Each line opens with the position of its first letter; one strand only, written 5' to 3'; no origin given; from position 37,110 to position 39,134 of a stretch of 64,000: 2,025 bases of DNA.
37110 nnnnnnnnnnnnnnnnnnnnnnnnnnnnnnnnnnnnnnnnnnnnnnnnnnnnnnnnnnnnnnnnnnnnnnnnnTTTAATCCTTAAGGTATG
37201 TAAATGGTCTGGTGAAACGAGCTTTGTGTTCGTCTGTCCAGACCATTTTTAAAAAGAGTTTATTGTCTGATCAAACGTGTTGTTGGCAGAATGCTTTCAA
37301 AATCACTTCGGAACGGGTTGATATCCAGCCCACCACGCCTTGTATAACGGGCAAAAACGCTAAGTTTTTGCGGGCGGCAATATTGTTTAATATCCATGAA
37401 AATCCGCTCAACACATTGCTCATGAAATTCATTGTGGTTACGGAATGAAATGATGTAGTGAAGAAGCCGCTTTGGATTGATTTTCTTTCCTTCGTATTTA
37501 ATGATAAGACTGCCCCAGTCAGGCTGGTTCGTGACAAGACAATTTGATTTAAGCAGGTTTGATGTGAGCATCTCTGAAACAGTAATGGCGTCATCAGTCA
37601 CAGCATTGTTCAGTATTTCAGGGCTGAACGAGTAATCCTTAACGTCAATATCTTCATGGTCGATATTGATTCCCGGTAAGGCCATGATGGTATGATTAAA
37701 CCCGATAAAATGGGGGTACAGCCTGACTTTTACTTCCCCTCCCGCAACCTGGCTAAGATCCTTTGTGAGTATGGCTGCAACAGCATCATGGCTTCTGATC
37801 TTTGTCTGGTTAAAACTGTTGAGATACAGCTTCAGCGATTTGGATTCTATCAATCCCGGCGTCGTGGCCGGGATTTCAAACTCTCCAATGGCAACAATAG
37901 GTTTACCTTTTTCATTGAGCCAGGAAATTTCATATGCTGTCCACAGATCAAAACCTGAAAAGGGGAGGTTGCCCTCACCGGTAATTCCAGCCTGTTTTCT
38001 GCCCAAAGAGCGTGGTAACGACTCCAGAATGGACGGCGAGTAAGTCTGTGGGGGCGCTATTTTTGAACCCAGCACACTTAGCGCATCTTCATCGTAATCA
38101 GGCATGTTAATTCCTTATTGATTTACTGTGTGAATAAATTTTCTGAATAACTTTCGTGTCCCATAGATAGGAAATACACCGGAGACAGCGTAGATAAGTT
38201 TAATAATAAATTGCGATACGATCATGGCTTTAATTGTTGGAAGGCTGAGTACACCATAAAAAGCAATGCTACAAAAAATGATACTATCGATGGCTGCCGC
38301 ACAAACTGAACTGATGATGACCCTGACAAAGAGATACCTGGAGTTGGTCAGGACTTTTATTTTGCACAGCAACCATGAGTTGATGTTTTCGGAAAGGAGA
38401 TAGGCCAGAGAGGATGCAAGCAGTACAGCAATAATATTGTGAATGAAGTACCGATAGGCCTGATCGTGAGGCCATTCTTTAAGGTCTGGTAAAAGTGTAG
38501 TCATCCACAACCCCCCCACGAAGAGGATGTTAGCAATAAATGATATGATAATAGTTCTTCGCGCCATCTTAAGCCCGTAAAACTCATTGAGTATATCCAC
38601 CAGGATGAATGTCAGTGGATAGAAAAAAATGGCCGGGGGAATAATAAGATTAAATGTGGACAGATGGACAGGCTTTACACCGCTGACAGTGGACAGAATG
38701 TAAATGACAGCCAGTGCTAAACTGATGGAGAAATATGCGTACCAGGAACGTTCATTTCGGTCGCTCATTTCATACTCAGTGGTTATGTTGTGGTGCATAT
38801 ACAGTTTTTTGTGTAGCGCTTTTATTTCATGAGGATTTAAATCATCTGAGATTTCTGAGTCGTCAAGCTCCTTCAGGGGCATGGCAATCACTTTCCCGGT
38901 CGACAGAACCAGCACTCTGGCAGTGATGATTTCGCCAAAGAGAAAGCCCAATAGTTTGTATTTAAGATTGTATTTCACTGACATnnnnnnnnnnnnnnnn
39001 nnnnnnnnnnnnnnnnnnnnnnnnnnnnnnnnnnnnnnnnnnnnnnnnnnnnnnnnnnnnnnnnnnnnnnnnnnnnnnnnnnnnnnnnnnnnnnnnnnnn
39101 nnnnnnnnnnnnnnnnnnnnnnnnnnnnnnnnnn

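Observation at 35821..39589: Compact cI-like repressor / YhhQ transporter / QueF / exported GuaD-paralog operon: candidate 7-deazapurine salvage or processing system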

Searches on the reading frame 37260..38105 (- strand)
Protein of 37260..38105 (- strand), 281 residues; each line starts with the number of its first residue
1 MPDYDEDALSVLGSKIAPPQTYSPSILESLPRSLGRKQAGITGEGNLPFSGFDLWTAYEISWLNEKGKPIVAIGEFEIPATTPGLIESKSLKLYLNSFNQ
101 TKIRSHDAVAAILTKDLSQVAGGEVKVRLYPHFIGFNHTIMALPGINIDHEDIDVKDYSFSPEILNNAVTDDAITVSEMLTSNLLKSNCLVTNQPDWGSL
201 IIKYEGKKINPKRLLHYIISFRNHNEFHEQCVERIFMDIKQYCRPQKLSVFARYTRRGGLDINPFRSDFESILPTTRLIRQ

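Call 3: search_protein_families(library=pfam, proteins=[window:37260-38105:-], max_evalue=0.01)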
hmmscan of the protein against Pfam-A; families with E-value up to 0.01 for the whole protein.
window:37260-38105:- (281 aa): 2 families
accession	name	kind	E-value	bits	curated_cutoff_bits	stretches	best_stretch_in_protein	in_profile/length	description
PF14819.11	QueF_N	-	1e-42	145.5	25.6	1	20-129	3-111/111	Nitrile reductase, 7-cyano-7-deazaguanine-reductase N-term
PF14489.11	QueF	-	6.4e-29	100.5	27.3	2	195-267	1-75/81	QueF-like protein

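Call 4: search_protein_families(library=ncbifam, proteins=[window:37260-38105:-], max_evalue=0.01)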
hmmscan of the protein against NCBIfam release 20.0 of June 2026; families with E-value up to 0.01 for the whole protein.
window:37260-38105:- (281 aa): 2 families
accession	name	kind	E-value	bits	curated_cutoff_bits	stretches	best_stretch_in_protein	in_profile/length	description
TIGR03138.1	QueF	equivalog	1.9e-112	375.4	293.45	1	10-281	6-275/275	NADPH-dependent 7-cyano-7-deazaguanine reductase QueF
TIGR03139.1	QueF-II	equivalog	9.9e-24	83.4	86.9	2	182-267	24-111/115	preQ(1) synthase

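Call 28: find_homologous_proteins(query=window:37260-38105:-, max_evalue=1e-40)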
Query window:37260-38105:- (281 aa): 8000 proteins with E <= 1e-40 among 8000 candidates; the best 120 are listed.
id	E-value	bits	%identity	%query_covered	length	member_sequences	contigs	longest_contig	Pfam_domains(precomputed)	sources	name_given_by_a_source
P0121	7.9e-171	585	91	100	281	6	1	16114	PF14489.12,PF14819.12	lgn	-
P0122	1.6e-152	525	83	100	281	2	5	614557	PF14489.12,PF14819.12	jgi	jgi:7-cyano-7-deazaguanine reductase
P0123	4.2e-113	395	65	99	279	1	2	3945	PF14489.12,PF14819.12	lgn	-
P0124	6.8e-111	388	63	98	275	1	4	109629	PF14489.12,PF14819.12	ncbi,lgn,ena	-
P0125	9.4e-110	384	64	98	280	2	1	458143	PF14489.12,PF14819.12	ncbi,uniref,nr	ncbi:NADPH-dependent 7-cyano-7-deazaguanine reductase QueF [Pseudomonas lundensis]|uniref:NADPH-depe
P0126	1.8e-109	383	64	98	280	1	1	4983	PF14489.12,PF14819.12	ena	-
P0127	1.9e-109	383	63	98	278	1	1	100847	PF14489.12,PF14819.12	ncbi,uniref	ncbi:NADPH-dependent 7-cyano-7-deazaguanine reductase QueF [Xenorhabdus nematophila]|uniref:NADPH-de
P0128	2.8e-109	383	63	98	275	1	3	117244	PF14489.12,PF14819.12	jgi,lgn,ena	-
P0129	4.3e-109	382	63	99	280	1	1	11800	PF14489.12,PF14819.12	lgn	-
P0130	4.5e-109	382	64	99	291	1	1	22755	PF14489.12,PF14819.12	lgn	-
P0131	4.9e-109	382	63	99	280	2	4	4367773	PF14489.12,PF14819.12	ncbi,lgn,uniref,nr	ncbi:NADPH-dependent 7-cyano-7-deazaguanine reductase QueF [Dickeya lacustris]|uniref:NADPH-dependen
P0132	5.3e-109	382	63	98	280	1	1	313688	PF14489.12,PF14819.12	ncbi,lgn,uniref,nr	ncbi:NADPH-dependent 7-cyano-7-deazaguanine reductase [Serratia entomophila]|uniref:NADPH-dependent 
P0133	6.1e-109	382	63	98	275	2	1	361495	PF14489.12,PF14819.12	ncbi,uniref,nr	ncbi:NADPH-dependent 7-cyano-7-deazaguanine reductase QueF [Erwinia piriflorinigrans]|uniref:NADPH-d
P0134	6.5e-109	382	63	98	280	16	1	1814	PF14489.12,PF14819.12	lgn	-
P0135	6.8e-109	382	62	99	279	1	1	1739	PF14489.12,PF14819.12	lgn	-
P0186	3.0e-103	363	60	97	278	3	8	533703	PF14489.12,PF14819.12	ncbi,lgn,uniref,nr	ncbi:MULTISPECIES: NADPH-dependent 7-cyano-7-deazaguanine reductase QueF [Erwinia]|uniref:NADPH-depe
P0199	5.1e-101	356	62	97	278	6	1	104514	PF14489.12,PF14819.12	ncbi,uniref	ncbi:NADPH-dependent 7-cyano-7-deazaguanine reductase QueF [Cedecea sp.]|uniref:NADPH-dependent 7-cy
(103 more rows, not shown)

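Call 30: find_encoding_contigs(protein=P0199, flank=6000, max_places=3)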
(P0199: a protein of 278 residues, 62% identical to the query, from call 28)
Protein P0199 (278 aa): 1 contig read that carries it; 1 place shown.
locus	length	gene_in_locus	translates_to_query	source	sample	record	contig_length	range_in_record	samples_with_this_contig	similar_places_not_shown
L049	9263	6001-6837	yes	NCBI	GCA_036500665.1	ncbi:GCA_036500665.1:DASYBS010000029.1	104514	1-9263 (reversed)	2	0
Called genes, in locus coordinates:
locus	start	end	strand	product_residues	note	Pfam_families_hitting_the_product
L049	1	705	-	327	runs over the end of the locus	PF13495:Phage_int_SAM_4 (weak), PF00589:Phage_integrase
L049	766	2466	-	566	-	PF07514:TraI_2, PF07515:TraI_2_C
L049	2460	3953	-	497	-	PF13245:AAA_19 (weak), PF01443:Viral_helicase1 (faint), PF00580:UvrD-helicase, PF13361:UvrD_C, PF13538:UvrD_C_2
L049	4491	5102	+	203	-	PF13443:HTH_26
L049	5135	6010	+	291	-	PF02592:Vut_1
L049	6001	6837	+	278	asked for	PF14819:QueF_N, PF14489:QueF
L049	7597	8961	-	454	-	PF18416:GbpA_2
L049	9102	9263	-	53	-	?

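Call 31: find_encoding_contigs(protein=P0131, flank=6000, max_places=2)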
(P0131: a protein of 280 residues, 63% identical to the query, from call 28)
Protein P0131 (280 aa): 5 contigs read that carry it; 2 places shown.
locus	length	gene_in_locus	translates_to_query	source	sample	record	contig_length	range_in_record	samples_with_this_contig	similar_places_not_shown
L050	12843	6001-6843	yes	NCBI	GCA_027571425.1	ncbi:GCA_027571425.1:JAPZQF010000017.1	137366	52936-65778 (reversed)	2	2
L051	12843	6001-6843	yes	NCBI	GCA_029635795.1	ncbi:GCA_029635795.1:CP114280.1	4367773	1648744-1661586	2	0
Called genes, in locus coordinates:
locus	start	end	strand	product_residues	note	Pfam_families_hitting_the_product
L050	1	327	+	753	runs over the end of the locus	PF18364:Molybdopterin_N, PF00384:Molybdopterin, PF01568:Molydop_binding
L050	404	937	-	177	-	PF03350:UPF0114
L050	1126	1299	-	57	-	-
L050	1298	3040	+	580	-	PF13620:CarboxypepD_reg (weak), PF14686:fn3_3, PF14683:CBM-like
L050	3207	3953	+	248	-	PF00106:adh_short, PF08659:KR, PF23441:SDR (weak), PF13561:adh_short_C2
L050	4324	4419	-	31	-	-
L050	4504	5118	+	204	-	PF13443:HTH_26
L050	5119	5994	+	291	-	PF02592:Vut_1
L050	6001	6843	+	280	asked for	PF14819:QueF_N, PF14489:QueF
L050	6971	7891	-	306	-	PF00126:HTH_1, PF03466:LysR_substrate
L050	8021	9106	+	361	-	PF00180:Iso_dh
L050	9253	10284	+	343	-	PF00135:COesterase (weak), PF20434:BD-FAE, PF07859:Abhydrolase_3, PF00326:Peptidase_S9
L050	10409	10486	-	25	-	PF28150:AzuC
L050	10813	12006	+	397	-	PF07690:MFS_1, PF12832:MFS_1_like, PF00083:Sugar_tr, PF05977:MFS_3 (weak), PF00083:Sugar_tr (weak), PF07690:MFS_1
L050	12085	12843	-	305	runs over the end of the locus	PF00126:HTH_1, PF03466:LysR_substrate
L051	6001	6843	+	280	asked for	PF14819:QueF_N, PF14489:QueF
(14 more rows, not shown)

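Call 85: find_encoding_contigs(protein=P0186, flank=5000, max_places=2)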
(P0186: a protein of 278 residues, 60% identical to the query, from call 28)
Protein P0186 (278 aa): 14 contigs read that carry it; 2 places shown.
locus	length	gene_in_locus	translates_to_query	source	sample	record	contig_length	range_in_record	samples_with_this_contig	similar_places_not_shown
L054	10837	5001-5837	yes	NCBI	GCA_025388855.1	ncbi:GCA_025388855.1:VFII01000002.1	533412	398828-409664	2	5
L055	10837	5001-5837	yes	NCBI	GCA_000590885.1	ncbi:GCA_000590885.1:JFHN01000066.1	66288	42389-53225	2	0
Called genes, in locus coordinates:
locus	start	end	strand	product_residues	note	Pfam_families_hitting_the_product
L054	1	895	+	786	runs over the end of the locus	PF13954:PapC_N (weak), PF00577:Usher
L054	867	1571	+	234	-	PF00345:PapD_N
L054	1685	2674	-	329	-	PF02899:Phage_int_SAM_1 (weak), PF00589:Phage_integrase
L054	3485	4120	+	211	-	PF13443:HTH_26 (weak)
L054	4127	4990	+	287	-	PF02592:Vut_1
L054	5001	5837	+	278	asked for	PF14819:QueF_N, PF14489:QueF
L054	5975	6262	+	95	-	PF01817:CM_2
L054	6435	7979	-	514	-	PF12729:4HB_MCP_1, PF00015:MCPsignal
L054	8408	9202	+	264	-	-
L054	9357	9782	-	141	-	PF07883:Cupin_2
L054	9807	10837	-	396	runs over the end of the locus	PF00067:p450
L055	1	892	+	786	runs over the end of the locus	PF13954:PapC_N (weak), PF00577:Usher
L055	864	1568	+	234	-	PF00345:PapD_N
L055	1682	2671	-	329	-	PF02899:Phage_int_SAM_1 (weak), PF00589:Phage_integrase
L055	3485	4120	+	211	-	PF13443:HTH_26 (weak)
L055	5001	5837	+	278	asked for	PF14819:QueF_N, PF14489:QueF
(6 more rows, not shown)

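Call 88: search_protein_families(library=padloc, proteins=[window:37260-38105:-], max_evalue=0.01)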
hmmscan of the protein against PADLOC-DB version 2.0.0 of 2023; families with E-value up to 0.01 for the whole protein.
window:37260-38105:- (281 aa): 0 families

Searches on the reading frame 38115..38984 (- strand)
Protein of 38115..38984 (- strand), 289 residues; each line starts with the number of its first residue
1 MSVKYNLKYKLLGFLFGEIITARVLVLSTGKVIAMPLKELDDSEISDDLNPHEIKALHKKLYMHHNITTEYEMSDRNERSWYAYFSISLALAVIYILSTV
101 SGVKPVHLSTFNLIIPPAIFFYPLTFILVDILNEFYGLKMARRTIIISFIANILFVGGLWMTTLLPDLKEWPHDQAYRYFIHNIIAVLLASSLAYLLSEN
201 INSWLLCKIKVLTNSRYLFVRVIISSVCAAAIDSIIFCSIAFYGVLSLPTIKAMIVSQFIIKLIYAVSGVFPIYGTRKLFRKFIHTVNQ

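Call 3: search_protein_families(library=pfam, proteins=[window:38115-38984:-], max_evalue=0.01)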
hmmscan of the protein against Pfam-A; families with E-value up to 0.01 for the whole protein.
window:38115-38984:- (289 aa): 2 families
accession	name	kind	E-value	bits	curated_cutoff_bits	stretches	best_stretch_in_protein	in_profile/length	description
PF02592.20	Vut_1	-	5.6e-38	131.1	27.2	1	118-274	3-149/152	Putative vitamin uptake transporter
PF20973.2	VUPS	-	0.0027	17.7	27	1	89-267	21-196/206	Vitamin uptake-like sensor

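Call 4: search_protein_families(library=ncbifam, proteins=[window:38115-38984:-], max_evalue=0.01)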
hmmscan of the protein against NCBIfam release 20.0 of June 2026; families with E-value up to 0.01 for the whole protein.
window:38115-38984:- (289 aa): 2 families
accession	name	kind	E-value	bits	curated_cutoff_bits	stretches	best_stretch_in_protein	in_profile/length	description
TIGR00697.1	TIGR00697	equivalog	1.8e-24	86.7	50.95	1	91-281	10-199/201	queuosine precursor transporter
NF008406.0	PRK11212.1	equivalog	3.4e-05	23.5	252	1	87-276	16-200/221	7-cyano-7-deazaguanine/7-aminomethyl-7-deazaguanine transporter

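Call 11: find_related_loci(query=window:38115-38984:-, collection=genome_contigs, flank=8000)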
Query window:38115-38984:- (289 aa) in genome_contigs; peptide patterns used: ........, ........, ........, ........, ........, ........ (x = any residue, [..] = any of these).
74 stretches matched a pattern; 2 encode a relative of the query (tblastn E <= 1e-3); 2 distinct loci.
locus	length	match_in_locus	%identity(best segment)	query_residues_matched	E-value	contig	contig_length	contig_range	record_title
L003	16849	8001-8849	65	3-285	6e-124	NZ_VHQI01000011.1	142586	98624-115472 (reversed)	Mixta tenebrionis strain BIT-26 Scaffold11, whole genome shotgun sequence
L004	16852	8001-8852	64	6-289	5e-123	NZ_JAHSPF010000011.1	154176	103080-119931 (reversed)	Erwinia phyllosphaerae strain CMYE1 NODE_11_length_154176_cov_153.268509, whole genome shotgun sequence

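Call 25: find_related_loci(query=A2, collection=metagenome_contigs, flank=7000)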
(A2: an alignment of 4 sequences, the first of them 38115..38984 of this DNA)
Query A2 (289 aa) in metagenome_contigs; peptide patterns used: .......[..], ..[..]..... (x = any residue, [..] = any of these).
253 stretches matched a pattern; 36 encode a relative of the query (tblastn E <= 1e-3); 36 distinct loci.
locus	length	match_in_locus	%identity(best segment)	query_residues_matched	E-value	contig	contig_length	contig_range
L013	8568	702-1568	99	1-289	0e+0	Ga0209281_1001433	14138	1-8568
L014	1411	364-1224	64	3-289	8e-133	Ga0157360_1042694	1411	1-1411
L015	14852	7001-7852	64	6-289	7e-122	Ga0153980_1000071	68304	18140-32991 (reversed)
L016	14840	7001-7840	65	6-285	1e-120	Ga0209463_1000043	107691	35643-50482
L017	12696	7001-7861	63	3-289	3e-120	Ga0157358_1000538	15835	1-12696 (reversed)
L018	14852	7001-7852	64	6-289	9e-120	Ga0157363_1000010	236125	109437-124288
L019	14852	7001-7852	62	6-289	5e-119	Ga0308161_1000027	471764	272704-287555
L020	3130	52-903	63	6-289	9e-123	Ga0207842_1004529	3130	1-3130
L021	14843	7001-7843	63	6-286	1e-118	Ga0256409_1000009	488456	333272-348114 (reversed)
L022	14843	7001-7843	63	6-286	1e-118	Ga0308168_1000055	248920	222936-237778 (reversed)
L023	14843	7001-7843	63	6-286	2e-118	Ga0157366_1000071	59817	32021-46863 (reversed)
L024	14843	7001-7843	63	6-286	9e-119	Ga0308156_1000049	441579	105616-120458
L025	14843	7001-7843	63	6-286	9e-119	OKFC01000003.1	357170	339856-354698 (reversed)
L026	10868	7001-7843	63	6-286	1e-118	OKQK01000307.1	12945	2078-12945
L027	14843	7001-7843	63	6-286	9e-119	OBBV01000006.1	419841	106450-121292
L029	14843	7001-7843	63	6-286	2e-118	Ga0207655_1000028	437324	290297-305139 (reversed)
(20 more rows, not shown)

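Call 70: search_protein_families(library=pfam, proteins=[L029:3871-4560:+, L029:4579-5880:+, L029:8829-10976:+, L029:10901-12199:+, L029:12359-14488:+, L019:4074-5396:-, L019:8756-9340:-, L019:9452-10936:+, L016:4978-5991:-, L016:8964-9653:-], max_evalue=0.00001)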
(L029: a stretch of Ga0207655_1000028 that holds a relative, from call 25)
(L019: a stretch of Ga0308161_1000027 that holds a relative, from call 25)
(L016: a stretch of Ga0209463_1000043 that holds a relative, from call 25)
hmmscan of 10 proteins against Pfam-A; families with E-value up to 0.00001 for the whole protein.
L029:3871-4560:+ (229 aa): 2 families
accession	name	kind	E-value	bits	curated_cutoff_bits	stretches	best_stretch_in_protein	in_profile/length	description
PF00196.25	GerE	-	5.8e-09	35.9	23.5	1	154-203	3-52/57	Bacterial regulatory proteins, luxR family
PF08448.16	PAS_4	-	2.2e-06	28.3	23.1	1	20-123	2-100/110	PAS fold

L029:4579-5880:+ (433 aa): 1 family
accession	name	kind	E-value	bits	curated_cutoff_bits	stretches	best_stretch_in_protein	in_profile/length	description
PF02133.21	Transp_cyt_pur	-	5.6e-23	81.9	23.5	1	12-396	2-416/440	Permease for cytosine/purines, uracil, thiamine, allantoin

L029:8829-10976:+ (715 aa): 2 families
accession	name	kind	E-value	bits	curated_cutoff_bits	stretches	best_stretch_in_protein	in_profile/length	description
PF04185.19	Phosphoesterase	-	6.7e-109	364.7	23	1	44-457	1-355/356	Phosphoesterase family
PF05506.17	PLipase_C_C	-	8e-44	148.9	24.4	2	530-614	1-79/80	Bacterial phospholipase C, C-terminal domain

L029:10901-12199:+ (432 aa): 1 family
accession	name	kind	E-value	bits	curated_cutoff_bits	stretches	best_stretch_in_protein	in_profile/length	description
PF01497.23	Peripla_BP_2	-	2.3e-15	57.1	27.5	1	138-375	28-230/235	Periplasmic binding protein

L029:12359-14488:+ (709 aa): 3 families
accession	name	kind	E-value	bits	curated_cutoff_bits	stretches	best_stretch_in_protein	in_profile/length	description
PF00593.30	TonB_dep_Rec_b-barrel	-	6.4e-50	171.7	27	1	245-677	12-436/436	TonB dependent receptor-like, beta-barrel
PF07715.20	Plug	-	9.6e-21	74.7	23.9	1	54-166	4-107/107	TonB-dependent Receptor Plug Domain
PF14905.12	OMP_b-brl_3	-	8.3e-11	42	27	1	338-690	50-386/408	Outer membrane protein beta-barrel family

L019:4074-5396:- (440 aa): 2 families
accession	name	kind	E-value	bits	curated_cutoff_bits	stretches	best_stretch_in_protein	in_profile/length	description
PF00939.25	Na_sulph_symp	-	3e-24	86.3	27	1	13-439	28-471/472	Sodium:sulfate symporter transmembrane region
PF03600.22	CitMHS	-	6.8e-19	68.6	31.9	1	26-378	1-326/336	Citrate transporter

L019:8756-9340:- (194 aa): 1 family
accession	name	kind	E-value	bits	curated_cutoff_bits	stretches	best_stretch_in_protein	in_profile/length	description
PF01810.24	LysE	-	8.5e-15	55.2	25.6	1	12-188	2-190/193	LysE type translocator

L019:9452-10936:+ (494 aa): 2 families
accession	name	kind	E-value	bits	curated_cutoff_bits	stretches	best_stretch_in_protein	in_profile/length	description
PF00155.27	Aminotran_1_2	-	6.5e-30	105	19.7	1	144-477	21-359/361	Aminotransferase class I and II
PF00392.27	GntR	-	2.2e-10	40.5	27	1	20-83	1-64/64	Bacterial regulatory proteins, gntR family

L016:4978-5991:- (337 aa): 2 families
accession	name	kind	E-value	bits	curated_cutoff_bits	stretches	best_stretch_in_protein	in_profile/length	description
PF00580.27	UvrD-helicase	-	9.6e-14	52.1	23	1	184-234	208-261/271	UvrD/REP helicase N-terminal domain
PF13245.12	AAA_19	-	1e-07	32.6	25.1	1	13-229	2-134/134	AAA domain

L016:8964-9653:- (229 aa): 0 families

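Call 88: search_protein_families(library=padloc, proteins=[window:38115-38984:-], max_evalue=0.01)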
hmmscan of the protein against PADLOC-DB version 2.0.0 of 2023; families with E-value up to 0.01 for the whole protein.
window:38115-38984:- (289 aa): 0 families

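Call 89: search_protein_families(library=phrogs, proteins=[window:38115-38984:-], max_evalue=0.01)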
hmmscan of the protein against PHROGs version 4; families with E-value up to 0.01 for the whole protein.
window:38115-38984:- (289 aa): 1 family
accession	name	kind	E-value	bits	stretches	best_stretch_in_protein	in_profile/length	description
phrog_4899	-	unknown function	1.6e-17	65.1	1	91-264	10-170/175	-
